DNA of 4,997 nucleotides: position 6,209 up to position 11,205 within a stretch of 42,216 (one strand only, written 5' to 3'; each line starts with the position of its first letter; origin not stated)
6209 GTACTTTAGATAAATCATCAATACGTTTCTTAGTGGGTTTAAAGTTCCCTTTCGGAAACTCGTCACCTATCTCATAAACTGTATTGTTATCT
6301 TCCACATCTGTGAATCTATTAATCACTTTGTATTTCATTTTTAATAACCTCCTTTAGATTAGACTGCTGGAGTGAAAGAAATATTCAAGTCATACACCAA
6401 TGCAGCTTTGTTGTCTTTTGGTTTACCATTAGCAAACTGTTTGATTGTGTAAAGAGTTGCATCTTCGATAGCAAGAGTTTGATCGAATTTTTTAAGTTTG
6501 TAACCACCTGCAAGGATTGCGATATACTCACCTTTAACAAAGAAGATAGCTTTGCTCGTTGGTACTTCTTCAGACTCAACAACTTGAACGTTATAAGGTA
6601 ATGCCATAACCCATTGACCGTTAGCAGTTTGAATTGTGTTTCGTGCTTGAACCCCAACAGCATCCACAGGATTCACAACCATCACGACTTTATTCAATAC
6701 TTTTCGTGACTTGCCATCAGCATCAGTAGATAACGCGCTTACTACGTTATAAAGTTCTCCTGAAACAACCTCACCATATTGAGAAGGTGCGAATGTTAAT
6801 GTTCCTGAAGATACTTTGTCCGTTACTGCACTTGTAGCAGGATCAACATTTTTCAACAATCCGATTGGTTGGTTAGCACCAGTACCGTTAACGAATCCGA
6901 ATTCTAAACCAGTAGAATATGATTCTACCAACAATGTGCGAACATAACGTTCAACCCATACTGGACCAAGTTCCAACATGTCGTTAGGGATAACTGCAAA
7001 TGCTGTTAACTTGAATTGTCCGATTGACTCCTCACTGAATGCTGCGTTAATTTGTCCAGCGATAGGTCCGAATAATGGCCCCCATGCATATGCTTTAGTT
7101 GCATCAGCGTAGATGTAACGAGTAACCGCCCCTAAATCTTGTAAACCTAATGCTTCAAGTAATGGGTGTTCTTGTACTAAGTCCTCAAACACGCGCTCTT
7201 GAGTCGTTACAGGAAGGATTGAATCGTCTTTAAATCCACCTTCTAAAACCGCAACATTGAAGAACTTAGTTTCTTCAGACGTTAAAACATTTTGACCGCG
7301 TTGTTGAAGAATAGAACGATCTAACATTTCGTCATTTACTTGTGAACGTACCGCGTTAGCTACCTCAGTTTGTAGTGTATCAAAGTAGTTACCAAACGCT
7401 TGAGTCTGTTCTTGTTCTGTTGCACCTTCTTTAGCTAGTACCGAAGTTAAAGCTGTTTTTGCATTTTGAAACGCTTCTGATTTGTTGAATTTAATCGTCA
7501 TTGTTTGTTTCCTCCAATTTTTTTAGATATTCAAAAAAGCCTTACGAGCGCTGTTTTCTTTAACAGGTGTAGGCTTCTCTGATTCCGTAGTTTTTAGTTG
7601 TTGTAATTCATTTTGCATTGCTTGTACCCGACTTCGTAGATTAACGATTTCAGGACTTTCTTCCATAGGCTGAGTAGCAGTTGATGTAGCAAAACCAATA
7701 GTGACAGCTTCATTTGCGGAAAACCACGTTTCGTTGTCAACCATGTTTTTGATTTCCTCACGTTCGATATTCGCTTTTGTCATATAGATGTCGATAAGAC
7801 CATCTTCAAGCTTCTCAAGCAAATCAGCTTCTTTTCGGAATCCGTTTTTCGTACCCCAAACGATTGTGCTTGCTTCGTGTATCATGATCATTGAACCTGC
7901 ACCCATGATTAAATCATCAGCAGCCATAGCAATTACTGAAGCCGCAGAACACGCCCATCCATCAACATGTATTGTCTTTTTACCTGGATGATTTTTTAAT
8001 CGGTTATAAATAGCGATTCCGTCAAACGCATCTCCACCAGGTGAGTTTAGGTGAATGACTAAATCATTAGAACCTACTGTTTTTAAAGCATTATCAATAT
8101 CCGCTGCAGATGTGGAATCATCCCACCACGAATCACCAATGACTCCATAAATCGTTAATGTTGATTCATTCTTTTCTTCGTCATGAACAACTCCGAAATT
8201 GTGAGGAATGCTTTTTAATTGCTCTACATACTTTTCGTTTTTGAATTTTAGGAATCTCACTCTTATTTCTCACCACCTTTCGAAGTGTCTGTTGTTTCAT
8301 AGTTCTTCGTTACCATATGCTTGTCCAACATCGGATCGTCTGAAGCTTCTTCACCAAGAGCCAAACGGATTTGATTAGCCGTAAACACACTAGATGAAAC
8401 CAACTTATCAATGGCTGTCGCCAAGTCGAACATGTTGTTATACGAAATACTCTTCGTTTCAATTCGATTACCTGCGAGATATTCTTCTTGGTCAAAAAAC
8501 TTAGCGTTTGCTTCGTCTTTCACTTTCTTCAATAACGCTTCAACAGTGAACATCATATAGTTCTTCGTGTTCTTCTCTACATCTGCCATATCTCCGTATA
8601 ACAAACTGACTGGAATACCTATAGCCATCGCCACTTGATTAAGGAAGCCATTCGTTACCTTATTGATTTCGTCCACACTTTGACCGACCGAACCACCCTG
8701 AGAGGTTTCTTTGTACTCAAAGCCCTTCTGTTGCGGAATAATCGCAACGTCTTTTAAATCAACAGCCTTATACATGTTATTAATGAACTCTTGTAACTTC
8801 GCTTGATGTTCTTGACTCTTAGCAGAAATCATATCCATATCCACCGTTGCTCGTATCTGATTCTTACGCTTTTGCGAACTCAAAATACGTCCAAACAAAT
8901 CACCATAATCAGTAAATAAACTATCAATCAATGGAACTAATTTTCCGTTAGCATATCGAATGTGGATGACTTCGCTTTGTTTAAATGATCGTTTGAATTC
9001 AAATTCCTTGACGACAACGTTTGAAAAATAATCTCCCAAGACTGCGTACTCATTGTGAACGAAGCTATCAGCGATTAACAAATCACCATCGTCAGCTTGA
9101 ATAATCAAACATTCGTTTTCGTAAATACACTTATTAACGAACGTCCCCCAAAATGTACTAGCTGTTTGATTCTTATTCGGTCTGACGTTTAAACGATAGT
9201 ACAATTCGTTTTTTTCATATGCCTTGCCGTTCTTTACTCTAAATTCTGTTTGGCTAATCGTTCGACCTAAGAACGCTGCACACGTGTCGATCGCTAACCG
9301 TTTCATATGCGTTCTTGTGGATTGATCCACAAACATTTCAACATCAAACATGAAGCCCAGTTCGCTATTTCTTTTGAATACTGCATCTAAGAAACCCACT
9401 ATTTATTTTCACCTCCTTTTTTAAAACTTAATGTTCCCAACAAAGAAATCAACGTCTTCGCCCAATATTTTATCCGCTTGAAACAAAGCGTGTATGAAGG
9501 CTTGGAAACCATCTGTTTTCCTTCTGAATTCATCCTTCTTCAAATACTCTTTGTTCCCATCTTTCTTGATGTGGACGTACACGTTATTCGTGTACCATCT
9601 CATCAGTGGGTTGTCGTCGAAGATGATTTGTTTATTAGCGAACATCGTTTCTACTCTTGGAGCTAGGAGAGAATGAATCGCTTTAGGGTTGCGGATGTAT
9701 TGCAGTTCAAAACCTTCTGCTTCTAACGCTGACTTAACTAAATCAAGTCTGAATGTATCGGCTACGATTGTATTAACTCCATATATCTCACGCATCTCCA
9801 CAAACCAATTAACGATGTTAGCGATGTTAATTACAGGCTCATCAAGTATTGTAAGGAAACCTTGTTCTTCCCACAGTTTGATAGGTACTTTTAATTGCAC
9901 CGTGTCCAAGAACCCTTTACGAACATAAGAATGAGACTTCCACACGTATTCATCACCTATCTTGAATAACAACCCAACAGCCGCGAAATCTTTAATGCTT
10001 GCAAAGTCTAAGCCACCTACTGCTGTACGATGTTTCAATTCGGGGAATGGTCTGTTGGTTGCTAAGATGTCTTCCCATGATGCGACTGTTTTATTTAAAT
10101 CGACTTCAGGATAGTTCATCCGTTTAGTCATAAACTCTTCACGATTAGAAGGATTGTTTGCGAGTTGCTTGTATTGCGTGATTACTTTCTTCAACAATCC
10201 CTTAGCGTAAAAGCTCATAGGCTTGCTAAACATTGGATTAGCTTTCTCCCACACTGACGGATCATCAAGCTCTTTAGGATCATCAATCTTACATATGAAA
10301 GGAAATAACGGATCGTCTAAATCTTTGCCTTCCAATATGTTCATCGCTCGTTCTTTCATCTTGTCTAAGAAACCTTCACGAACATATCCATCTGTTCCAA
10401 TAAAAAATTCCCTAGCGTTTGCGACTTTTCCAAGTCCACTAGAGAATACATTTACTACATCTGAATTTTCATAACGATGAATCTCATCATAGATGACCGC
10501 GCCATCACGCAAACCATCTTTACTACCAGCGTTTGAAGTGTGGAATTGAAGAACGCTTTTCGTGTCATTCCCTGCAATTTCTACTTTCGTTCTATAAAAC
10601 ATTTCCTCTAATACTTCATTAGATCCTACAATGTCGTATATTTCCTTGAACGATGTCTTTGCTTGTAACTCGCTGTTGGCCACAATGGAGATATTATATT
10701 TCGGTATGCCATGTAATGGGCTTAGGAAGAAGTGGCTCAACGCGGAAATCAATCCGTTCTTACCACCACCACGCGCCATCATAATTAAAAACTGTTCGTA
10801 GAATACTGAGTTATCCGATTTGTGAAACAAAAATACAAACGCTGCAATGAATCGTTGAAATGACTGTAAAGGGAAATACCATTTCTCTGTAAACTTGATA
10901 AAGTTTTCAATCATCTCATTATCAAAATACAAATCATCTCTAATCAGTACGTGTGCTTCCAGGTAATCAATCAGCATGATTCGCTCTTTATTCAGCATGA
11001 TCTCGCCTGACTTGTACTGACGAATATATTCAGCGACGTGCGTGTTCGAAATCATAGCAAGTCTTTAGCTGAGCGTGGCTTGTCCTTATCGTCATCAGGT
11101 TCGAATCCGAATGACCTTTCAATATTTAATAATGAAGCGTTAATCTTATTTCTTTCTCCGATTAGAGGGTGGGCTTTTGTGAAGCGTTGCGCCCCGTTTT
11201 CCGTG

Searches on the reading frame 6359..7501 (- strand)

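Call 113: search_protein_families(library=pfam, proteins=[window:6359-7501:-], max_evalue=0.001)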
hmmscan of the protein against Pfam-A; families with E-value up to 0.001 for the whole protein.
window:6359-7501:- (380 aa): 1 family
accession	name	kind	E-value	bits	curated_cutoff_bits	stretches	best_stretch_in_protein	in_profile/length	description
PF05065.19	Phage_capsid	-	4.2e-14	53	24.2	1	96-370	5-278/280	Phage capsid family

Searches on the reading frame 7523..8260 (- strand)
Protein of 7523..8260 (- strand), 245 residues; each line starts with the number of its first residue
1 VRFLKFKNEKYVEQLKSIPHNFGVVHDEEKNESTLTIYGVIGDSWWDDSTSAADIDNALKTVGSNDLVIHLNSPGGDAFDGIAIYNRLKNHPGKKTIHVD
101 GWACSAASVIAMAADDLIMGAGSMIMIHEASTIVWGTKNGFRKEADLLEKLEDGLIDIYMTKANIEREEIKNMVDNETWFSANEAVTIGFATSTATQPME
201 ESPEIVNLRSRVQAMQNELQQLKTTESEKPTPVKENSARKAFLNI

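Call 113: search_protein_families(library=pfam, proteins=[window:7523-8260:-], max_evalue=0.001)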
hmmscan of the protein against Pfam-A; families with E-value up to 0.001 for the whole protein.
window:7523-8260:- (245 aa): 3 families
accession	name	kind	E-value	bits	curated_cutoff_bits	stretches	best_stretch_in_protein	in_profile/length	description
PF00574.28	CLP_protease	-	8.4e-27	94.7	20.2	1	64-193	46-177/182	Clp protease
PF01972.22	SDH_protease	-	9.8e-07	28.5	31.3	1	66-121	95-148/286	ClpP-like SDH-type serine proteinase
PF25145.1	NfeD1b_N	-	2.7e-05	24.3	40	1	63-125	30-92/189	NfeD1b, N-terminal domain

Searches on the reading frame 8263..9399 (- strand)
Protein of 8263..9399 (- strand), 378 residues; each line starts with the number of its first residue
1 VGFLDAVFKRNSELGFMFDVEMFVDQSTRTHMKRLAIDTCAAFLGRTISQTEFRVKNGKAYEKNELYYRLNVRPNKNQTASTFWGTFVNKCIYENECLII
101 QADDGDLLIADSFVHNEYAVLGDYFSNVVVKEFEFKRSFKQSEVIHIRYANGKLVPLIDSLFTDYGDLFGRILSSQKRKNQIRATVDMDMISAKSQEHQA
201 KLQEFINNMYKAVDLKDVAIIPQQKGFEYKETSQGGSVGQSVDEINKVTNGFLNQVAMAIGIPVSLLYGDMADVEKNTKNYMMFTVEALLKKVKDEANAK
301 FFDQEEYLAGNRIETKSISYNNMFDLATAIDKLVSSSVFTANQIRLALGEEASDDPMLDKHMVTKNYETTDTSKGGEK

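Call 113: search_protein_families(library=pfam, proteins=[window:8263-9399:-], max_evalue=0.001)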
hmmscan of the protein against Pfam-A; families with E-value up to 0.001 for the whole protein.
window:8263-9399:- (378 aa): 1 family
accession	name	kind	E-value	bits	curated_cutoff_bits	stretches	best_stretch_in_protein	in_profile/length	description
PF04860.17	Phage_portal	-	2.9e-29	102.7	39.1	1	37-348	3-320/321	Phage portal protein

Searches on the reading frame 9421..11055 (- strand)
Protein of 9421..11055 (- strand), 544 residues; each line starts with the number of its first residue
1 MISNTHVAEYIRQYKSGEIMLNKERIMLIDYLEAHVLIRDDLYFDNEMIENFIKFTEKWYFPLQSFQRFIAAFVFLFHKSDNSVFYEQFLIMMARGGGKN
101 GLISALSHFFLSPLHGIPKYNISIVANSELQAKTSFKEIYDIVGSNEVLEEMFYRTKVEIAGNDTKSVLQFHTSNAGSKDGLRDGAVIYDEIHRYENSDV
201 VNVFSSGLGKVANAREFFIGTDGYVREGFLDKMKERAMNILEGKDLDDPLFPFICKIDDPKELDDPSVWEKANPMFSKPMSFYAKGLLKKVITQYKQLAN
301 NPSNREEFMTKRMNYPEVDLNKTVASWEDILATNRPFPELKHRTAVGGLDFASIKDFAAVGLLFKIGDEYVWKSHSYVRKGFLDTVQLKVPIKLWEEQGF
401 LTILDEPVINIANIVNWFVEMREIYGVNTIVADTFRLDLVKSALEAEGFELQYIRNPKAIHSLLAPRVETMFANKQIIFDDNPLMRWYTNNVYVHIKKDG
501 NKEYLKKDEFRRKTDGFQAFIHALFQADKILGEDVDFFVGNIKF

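Call 113: search_protein_families(library=pfam, proteins=[window:9421-11055:-], max_evalue=0.001)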
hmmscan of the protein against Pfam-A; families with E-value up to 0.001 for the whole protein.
window:9421-11055:- (544 aa): 2 families
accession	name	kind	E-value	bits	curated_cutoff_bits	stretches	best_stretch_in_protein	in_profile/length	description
PF20441.4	TerL_nuclease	-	2.4e-19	70.1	24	1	245-527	2-282/286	Terminase large subunit, endonuclease domain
PF03354.21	TerL_ATPase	-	1.5e-14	54.6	23.7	1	66-235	2-174/178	Terminase large subunit, ATPase domain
